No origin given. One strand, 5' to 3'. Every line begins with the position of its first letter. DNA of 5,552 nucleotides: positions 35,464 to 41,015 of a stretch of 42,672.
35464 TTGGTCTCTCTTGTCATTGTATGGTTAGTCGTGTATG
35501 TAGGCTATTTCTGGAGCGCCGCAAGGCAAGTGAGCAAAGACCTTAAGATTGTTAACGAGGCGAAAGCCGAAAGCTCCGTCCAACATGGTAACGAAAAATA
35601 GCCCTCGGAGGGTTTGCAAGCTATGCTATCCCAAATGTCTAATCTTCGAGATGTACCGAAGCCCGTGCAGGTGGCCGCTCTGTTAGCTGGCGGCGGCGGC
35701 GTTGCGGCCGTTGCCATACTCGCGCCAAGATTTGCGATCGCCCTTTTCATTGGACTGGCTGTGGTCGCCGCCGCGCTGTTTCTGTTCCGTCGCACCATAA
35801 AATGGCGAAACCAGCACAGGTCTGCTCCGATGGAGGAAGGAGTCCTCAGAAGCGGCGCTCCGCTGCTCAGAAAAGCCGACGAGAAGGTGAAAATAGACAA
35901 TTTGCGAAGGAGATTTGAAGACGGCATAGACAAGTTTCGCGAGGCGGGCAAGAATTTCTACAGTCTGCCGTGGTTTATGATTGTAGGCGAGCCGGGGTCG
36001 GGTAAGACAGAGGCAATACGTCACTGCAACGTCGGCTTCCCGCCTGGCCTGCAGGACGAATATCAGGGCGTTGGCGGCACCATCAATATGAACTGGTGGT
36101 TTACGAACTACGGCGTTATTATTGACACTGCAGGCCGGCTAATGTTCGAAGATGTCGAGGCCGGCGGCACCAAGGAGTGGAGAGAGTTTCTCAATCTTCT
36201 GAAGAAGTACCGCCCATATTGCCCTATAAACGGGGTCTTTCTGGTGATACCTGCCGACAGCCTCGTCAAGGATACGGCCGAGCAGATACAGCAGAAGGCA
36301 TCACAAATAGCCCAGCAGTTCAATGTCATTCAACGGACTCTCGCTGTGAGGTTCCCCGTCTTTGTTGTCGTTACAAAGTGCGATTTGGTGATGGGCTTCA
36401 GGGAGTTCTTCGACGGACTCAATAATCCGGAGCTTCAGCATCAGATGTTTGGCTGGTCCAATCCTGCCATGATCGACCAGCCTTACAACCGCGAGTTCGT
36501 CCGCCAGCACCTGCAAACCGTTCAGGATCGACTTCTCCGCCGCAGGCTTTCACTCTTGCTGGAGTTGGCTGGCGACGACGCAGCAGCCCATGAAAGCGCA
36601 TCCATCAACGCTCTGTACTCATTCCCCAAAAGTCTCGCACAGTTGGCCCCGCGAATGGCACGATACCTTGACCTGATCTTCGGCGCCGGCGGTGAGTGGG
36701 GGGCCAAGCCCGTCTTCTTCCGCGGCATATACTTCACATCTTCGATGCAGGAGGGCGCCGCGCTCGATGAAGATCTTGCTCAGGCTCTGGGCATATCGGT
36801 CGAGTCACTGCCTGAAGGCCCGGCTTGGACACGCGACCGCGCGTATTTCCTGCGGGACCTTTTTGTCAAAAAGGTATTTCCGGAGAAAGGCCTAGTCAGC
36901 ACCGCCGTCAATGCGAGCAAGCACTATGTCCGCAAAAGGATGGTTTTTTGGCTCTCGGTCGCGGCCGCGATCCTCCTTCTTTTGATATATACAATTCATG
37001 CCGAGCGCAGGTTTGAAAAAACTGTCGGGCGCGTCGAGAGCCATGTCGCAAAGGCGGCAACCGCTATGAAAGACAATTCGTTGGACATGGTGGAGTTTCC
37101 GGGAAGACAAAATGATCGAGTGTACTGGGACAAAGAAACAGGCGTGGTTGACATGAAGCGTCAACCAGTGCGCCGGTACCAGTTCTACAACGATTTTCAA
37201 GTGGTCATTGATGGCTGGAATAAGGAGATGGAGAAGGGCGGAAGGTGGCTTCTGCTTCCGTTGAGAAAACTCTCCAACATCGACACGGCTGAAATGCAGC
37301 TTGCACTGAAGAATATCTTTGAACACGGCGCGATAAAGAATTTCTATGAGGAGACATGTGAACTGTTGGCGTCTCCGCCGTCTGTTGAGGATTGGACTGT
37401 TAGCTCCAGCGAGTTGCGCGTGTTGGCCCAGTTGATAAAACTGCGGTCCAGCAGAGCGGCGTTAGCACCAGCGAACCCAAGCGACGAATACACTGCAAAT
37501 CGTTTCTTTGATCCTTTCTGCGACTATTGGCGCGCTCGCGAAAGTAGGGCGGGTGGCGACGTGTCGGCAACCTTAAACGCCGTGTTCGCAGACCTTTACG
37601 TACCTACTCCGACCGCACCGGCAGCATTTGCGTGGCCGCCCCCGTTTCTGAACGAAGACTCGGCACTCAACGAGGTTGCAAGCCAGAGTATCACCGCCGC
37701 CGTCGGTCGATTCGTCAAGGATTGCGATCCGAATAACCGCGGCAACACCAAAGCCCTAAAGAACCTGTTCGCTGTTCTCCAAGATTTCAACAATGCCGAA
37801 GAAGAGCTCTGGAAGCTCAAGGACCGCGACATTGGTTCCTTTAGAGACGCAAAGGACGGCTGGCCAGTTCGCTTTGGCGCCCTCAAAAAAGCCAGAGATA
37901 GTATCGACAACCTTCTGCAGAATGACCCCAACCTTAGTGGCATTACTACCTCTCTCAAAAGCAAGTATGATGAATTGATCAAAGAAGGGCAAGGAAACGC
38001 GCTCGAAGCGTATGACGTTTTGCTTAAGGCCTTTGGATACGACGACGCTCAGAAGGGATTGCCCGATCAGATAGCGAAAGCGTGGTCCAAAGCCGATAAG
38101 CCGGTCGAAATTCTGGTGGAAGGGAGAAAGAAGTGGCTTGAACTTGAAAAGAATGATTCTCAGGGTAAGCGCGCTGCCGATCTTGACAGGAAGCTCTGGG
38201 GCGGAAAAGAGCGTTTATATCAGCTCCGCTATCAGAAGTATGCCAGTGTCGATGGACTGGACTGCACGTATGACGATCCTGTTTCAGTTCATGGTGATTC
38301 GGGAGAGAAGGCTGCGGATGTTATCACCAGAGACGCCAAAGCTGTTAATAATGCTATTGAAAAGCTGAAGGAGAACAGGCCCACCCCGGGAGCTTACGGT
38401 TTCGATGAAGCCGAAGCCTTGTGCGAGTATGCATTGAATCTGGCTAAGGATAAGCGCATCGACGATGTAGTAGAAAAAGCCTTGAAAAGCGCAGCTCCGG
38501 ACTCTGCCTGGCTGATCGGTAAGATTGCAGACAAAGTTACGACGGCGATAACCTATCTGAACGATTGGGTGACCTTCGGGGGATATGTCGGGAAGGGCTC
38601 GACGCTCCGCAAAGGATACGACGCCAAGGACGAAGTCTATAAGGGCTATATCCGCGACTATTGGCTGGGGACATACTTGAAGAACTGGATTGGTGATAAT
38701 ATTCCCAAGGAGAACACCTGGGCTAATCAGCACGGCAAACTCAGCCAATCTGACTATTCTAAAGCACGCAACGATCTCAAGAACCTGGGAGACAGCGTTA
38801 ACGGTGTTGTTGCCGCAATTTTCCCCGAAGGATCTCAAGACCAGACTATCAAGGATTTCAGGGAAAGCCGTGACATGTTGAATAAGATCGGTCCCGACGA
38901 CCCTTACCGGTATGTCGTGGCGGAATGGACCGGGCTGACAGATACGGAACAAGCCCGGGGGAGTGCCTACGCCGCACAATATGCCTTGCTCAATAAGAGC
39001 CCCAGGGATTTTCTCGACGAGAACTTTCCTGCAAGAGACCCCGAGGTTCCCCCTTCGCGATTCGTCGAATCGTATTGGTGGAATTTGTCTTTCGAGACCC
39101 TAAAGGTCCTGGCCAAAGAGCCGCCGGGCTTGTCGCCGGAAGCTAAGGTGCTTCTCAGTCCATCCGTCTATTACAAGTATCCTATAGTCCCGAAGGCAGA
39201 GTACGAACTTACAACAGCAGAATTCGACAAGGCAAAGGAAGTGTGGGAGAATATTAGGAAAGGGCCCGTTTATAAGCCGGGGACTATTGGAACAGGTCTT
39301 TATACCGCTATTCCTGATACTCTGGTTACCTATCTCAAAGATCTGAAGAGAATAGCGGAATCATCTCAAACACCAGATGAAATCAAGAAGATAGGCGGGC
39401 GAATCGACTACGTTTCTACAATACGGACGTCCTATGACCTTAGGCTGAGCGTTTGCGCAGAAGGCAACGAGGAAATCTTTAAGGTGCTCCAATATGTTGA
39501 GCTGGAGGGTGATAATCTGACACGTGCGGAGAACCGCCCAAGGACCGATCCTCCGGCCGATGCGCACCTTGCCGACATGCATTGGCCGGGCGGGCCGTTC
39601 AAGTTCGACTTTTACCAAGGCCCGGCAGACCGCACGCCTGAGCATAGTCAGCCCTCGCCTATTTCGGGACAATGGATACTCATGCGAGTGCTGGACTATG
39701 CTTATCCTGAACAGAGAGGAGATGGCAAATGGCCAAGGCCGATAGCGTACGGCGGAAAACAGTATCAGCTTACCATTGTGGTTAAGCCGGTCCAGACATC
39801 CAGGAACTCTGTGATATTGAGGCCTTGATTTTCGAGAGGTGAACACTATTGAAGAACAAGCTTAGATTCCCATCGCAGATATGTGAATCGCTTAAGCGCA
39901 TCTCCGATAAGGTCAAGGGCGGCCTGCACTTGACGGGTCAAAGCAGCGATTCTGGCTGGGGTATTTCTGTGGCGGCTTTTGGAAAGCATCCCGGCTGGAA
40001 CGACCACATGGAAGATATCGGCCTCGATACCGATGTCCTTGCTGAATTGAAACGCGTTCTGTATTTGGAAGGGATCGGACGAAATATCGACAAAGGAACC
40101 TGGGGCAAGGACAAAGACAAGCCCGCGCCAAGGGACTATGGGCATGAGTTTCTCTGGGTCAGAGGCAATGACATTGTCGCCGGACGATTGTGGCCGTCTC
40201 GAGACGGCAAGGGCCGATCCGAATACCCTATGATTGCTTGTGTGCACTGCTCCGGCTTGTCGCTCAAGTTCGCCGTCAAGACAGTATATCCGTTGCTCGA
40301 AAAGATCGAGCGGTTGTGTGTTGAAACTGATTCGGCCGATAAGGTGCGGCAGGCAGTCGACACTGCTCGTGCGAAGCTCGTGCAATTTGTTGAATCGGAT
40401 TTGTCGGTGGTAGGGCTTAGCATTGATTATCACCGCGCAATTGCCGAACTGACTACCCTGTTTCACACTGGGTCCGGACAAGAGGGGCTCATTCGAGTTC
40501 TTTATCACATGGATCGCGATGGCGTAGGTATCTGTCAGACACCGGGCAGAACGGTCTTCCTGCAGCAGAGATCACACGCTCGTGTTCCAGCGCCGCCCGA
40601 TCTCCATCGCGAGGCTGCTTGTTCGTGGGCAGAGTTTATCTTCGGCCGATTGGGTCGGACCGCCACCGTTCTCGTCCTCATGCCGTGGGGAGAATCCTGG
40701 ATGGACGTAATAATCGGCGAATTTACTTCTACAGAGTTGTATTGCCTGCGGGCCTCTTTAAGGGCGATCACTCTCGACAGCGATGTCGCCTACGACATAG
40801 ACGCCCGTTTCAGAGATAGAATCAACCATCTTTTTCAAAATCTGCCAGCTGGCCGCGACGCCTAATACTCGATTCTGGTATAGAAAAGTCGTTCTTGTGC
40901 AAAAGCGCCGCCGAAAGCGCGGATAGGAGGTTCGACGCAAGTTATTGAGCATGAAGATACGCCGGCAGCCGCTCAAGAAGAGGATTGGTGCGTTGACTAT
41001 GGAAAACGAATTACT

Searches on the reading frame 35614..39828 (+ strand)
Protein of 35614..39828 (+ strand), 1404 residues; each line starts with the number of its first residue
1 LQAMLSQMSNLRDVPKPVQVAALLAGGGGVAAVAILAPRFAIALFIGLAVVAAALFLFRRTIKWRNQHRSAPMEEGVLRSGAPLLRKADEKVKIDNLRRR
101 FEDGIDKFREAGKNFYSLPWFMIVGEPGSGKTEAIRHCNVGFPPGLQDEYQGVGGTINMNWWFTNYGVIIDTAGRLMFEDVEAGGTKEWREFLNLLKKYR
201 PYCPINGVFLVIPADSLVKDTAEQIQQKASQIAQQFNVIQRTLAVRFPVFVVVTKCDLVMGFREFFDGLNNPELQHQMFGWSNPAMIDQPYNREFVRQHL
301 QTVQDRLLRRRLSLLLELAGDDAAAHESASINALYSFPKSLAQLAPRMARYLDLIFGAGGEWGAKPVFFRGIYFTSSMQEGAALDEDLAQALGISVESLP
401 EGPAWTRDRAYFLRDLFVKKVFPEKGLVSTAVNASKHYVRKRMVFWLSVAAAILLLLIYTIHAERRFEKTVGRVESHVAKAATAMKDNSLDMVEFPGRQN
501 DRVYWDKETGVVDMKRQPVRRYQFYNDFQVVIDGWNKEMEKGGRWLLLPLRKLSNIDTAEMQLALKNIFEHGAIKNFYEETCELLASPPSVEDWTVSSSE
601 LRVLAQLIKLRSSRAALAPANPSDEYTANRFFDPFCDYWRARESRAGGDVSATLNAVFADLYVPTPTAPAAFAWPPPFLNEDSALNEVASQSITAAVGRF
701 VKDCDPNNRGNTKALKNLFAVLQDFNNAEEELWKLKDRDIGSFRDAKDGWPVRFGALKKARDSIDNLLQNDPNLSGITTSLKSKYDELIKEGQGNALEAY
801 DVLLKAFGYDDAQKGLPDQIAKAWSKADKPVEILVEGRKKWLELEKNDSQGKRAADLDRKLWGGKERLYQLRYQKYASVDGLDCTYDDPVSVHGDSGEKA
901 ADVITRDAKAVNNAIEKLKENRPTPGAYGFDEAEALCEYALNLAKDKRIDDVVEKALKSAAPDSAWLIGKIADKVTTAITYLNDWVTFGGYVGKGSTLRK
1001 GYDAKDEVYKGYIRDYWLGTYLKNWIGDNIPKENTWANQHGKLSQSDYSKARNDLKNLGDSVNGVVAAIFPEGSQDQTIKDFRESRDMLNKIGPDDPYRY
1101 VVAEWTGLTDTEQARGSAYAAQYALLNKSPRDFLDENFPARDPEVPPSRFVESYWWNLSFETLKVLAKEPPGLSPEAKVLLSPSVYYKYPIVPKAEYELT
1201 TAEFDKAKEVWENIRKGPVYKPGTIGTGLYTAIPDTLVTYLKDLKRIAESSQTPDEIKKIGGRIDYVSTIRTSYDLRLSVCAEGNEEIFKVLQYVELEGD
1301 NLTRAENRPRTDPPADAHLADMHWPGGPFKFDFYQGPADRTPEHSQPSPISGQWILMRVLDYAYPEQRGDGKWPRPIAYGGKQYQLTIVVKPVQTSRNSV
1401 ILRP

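Call 7: search_protein_families(library=pfam, proteins=[window:35614-39828:+], max_evalue=10)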
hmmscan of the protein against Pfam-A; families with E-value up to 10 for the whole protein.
window:35614-39828:+ (1404 aa): 1 family
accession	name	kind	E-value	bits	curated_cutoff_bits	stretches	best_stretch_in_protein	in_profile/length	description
PF14331.11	IcmF-related_N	-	7.1e-56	189.8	25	1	186-447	5-257/259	IcmF-related N-terminal domain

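Call 85: search_protein_families(library=pfam, proteins=[window:35614-39825:+], max_evalue=1)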
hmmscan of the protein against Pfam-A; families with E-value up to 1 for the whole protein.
window:35614-39825:+ (1404 aa): 1 family
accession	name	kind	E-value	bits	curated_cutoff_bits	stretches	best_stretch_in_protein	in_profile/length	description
PF14331.11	IcmF-related_N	-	7.1e-56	189.8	25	1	186-447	5-257/259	IcmF-related N-terminal domain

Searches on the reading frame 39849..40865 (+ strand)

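Call 7: search_protein_families(library=pfam, proteins=[window:39849-40865:+], max_evalue=10)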
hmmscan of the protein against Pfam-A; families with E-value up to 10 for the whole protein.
window:39849-40865:+ (338 aa): 2 families
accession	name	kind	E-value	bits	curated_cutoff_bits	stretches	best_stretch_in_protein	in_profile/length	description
PF09867.14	TagF_N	-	0.045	14.1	27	1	104-160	62-118/135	TagF N-terminal domain, Type VI secretion system-associated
PF11261.13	IRF-2BP1_2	-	0.17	12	26.8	1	146-175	18-47/52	Interferon regulatory factor 2-binding protein zinc finger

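Call 8: search_protein_families(library=ncbifam, proteins=[window:39849-40865:+], max_evalue=0.1)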
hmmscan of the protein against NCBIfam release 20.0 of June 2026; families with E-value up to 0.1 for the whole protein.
window:39849-40865:+ (338 aa): 0 families

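Call 75: search_protein_families(library=pfam, proteins=[window:39849-40865:+], max_evalue=1)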
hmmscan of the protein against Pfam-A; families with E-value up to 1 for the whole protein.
window:39849-40865:+ (338 aa): 2 families
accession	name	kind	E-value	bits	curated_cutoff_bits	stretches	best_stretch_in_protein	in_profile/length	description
PF09867.14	TagF_N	-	0.045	14.1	27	1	104-160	62-118/135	TagF N-terminal domain, Type VI secretion system-associated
PF11261.13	IRF-2BP1_2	-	0.17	12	26.8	1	146-175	18-47/52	Interferon regulatory factor 2-binding protein zinc finger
